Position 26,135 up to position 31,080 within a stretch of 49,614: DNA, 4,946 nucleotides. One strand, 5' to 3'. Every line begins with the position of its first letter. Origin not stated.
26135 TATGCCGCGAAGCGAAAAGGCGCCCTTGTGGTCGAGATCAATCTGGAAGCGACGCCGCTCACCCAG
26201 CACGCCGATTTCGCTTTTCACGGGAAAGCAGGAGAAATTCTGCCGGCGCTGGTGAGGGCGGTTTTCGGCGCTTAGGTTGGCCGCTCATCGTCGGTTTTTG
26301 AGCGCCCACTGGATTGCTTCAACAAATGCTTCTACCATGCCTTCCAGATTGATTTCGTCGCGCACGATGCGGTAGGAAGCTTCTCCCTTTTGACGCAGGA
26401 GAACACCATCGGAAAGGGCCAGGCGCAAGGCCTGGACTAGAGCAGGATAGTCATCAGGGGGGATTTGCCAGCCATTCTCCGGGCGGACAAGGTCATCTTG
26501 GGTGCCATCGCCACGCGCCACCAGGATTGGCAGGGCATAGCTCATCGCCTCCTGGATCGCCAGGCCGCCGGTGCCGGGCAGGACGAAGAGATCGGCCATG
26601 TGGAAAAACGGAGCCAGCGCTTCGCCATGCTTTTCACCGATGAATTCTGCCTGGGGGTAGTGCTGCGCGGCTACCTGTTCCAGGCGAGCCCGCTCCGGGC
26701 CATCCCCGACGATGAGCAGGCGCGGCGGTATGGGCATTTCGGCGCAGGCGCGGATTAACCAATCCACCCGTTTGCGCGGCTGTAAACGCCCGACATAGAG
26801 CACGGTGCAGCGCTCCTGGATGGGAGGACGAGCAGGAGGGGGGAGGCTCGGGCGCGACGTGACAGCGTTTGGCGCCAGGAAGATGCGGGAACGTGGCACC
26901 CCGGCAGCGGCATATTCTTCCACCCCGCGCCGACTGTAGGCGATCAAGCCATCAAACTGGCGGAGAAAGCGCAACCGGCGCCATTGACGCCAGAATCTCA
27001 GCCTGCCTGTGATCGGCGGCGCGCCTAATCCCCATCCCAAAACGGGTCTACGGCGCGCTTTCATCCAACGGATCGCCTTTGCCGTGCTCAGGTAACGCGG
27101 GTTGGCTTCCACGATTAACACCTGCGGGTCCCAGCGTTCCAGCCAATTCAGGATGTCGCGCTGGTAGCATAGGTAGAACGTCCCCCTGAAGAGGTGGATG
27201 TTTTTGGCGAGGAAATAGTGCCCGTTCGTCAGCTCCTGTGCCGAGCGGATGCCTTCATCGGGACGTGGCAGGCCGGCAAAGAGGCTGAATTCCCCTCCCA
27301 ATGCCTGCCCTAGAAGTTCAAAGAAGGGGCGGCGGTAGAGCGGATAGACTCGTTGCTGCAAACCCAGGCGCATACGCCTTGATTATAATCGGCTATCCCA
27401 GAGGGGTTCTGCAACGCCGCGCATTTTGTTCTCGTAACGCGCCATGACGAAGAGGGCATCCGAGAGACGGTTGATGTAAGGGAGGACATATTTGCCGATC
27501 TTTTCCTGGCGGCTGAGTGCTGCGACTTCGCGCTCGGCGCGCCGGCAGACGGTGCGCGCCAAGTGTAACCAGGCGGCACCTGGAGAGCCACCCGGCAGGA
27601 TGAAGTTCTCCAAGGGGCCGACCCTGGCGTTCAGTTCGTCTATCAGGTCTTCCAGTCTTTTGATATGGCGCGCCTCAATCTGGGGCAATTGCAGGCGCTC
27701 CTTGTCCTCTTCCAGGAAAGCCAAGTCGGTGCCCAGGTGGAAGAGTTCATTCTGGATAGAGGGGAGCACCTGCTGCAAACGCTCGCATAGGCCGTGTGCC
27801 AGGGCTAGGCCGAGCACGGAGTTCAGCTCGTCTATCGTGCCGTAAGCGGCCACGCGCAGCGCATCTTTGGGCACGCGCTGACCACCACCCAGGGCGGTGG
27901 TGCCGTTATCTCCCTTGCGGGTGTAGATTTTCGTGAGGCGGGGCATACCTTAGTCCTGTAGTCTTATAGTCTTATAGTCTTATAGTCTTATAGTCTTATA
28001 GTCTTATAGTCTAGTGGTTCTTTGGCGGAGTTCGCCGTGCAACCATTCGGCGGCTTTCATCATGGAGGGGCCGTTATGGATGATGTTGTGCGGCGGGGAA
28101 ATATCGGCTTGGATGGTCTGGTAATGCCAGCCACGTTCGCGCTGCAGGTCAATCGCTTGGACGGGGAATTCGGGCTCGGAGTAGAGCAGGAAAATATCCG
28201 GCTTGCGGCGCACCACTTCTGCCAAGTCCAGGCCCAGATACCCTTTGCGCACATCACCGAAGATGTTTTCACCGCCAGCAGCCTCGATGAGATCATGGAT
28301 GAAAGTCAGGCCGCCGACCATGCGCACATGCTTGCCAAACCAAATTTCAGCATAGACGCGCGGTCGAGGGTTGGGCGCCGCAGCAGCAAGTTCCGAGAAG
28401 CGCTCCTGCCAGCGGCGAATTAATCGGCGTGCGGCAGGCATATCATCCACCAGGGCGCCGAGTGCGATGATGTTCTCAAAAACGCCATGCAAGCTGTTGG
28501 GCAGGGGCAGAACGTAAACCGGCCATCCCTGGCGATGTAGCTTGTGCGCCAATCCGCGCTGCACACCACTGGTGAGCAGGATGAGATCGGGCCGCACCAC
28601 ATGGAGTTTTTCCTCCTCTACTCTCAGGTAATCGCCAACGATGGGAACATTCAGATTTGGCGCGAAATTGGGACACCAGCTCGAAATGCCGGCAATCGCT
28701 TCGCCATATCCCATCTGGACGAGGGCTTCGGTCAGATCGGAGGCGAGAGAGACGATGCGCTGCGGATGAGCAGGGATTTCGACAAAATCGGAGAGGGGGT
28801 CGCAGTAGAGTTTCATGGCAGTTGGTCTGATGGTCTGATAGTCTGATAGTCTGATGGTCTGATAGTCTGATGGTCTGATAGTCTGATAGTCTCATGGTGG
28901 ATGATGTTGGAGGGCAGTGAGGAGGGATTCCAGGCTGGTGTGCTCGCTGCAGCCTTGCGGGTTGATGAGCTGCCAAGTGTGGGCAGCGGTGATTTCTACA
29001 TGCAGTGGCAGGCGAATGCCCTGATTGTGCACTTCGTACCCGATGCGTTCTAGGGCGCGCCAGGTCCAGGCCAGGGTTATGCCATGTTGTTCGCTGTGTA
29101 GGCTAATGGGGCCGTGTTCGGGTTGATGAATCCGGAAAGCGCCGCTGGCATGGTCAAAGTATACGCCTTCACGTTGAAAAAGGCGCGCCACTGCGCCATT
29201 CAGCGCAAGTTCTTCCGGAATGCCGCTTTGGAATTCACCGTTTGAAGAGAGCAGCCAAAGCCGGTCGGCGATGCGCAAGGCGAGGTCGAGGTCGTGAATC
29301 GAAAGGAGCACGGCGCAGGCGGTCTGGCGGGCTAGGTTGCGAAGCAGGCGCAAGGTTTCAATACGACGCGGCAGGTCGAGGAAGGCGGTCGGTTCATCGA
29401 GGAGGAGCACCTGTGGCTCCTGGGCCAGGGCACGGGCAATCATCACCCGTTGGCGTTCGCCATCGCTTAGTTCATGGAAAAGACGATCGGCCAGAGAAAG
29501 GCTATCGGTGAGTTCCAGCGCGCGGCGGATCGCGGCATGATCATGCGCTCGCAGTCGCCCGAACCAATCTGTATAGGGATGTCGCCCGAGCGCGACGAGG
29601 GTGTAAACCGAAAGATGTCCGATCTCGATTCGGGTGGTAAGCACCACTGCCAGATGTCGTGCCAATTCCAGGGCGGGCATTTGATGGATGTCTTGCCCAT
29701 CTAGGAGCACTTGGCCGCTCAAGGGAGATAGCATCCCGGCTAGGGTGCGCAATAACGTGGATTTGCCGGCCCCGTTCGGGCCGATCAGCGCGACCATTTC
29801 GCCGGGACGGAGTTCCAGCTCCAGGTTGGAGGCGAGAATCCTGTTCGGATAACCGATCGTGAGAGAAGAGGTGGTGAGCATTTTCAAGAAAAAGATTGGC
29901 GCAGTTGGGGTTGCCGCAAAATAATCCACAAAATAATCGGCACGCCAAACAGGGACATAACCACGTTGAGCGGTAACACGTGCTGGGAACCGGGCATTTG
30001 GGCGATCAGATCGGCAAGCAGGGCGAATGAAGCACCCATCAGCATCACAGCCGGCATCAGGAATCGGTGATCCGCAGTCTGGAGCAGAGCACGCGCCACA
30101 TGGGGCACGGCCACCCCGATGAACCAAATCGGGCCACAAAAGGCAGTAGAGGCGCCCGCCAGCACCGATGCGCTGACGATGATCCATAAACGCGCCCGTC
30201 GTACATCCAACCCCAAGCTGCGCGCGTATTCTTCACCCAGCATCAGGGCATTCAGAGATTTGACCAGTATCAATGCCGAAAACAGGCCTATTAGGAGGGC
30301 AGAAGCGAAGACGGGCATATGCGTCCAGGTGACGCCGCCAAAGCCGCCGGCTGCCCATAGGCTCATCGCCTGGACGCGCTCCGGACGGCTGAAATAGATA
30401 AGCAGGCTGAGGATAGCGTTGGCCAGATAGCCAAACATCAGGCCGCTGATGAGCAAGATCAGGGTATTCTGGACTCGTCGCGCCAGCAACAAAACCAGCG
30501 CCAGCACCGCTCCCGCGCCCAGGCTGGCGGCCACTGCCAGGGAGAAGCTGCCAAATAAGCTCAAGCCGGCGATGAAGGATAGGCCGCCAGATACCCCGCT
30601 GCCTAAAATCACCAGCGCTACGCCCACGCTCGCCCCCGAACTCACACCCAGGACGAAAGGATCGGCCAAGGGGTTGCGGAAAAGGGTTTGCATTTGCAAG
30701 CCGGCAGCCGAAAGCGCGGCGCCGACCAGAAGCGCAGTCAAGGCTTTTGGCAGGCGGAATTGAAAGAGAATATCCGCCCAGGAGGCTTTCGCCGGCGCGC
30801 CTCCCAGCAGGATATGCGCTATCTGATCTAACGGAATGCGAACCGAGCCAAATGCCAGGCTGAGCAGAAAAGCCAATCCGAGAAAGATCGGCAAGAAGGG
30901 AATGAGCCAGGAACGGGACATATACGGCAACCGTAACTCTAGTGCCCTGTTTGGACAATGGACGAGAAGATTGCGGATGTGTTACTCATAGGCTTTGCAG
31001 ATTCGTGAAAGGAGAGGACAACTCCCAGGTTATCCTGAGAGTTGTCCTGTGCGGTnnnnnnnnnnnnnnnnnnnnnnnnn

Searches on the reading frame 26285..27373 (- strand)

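Call 8: search_protein_families(library=pfam, proteins=[window:26285-27373:-])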
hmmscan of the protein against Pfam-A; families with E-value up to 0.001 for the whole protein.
window:26285-27373:- (362 aa): 4 families
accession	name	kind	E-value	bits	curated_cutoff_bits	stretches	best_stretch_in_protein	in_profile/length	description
PF00534.26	Glycos_transf_1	-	1e-22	80.9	26.4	1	187-332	14-168/172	Glycosyl transferases group 1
PF13692.12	Glyco_trans_1_4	-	1.8e-22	80.5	27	1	189-322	2-142/142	Glycosyl transferases group 1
PF13439.12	Glyco_transf_4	-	1.3e-06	29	28.5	1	43-171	36-166/170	Glycosyltransferase Family 4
PF13579.12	Glyco_trans_4_4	-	4.7e-06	27.5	29.7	1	64-169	53-157/158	Glycosyl transferase 4-like domain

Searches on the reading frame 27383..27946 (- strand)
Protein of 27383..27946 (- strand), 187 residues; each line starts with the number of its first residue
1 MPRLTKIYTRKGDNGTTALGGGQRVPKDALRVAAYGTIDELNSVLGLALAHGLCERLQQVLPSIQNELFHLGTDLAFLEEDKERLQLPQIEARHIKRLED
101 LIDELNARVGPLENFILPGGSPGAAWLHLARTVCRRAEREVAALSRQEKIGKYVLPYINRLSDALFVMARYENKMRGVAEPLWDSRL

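Call 8: search_protein_families(library=pfam, proteins=[window:27383-27946:-])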
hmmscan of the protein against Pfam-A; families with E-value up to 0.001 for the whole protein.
window:27383-27946:- (187 aa): 1 family
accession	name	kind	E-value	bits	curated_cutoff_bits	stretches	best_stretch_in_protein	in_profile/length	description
PF01923.23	Cob_adeno_trans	-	1.4e-61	208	24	1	7-171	1-170/171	Cobalamin adenosyltransferase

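Call 46: find_encoding_contigs(protein=window:27383-27946:-, flank=10000, max_places=10)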
Protein window:27383-27946:- (187 aa): no gene with exactly this product is on record in the collection.

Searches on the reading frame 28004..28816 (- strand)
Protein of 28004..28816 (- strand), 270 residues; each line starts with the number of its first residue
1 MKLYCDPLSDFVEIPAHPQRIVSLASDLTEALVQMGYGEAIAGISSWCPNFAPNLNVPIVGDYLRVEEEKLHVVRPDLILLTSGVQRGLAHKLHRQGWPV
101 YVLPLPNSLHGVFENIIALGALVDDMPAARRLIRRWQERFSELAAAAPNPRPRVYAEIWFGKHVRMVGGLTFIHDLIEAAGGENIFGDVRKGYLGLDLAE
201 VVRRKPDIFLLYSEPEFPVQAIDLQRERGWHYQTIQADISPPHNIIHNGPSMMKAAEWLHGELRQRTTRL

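Call 8: search_protein_families(library=pfam, proteins=[window:28004-28816:-])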
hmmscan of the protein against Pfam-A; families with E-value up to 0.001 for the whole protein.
window:28004-28816:- (270 aa): 1 family
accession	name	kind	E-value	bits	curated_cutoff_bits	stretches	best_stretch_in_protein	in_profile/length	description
PF01497.23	Peripla_BP_2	-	2.2e-17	63.7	27.5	1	21-214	1-200/235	Periplasmic binding protein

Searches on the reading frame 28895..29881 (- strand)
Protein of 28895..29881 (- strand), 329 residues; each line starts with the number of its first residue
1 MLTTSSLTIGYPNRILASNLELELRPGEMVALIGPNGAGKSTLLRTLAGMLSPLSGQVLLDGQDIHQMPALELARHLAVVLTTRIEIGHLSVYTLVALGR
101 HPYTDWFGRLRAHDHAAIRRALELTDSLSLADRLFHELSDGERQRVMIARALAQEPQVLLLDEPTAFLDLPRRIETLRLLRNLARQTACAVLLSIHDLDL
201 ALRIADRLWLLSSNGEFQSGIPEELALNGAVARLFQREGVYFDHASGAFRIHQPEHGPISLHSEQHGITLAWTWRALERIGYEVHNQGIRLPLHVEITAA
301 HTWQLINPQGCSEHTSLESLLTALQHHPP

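Call 8: search_protein_families(library=pfam, proteins=[window:28895-29881:-])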
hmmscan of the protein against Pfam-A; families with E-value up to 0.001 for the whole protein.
seq(329 aa): 5 families
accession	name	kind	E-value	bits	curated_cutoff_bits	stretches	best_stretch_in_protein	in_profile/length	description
PF00005.33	ABC_tran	-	2.1e-33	116.2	25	1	18-166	2-137/137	ABC transporter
PF13304.12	AAA_21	-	1e-10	42.6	27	1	30-53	2-25/304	AAA domain, putative AbiEii toxin, Type IV TA system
PF13401.12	AAA_22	-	2.6e-05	25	27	1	28-196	6-123/130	AAA domain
PF13555.12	AAA_29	-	0.00017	21.7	27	1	22-53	17-48/61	P-loop containing region of AAA domain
PF02463.25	SMC_N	-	0.00055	19.9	40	0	28-56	25-53/220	RecF/RecN/SMC N terminal domain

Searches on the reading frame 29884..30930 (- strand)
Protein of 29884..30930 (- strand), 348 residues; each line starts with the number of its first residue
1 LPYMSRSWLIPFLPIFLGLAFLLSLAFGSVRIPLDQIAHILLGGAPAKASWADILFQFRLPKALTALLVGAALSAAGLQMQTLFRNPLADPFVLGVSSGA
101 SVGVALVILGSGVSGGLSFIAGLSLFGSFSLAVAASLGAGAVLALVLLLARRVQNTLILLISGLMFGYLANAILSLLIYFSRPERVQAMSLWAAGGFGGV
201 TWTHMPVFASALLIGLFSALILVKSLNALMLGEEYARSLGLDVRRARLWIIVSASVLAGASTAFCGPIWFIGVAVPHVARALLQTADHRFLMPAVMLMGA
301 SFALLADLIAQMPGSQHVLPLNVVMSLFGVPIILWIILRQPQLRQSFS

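Call 8: search_protein_families(library=pfam, proteins=[window:29884-30930:-])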
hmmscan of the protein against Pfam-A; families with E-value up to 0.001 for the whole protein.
window:29884-30930:- (348 aa): 1 family
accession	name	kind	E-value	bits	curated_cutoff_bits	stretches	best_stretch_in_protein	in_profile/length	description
PF01032.23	FecCD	-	9.1e-77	258.6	26.5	1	18-339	3-311/311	FecCD transport family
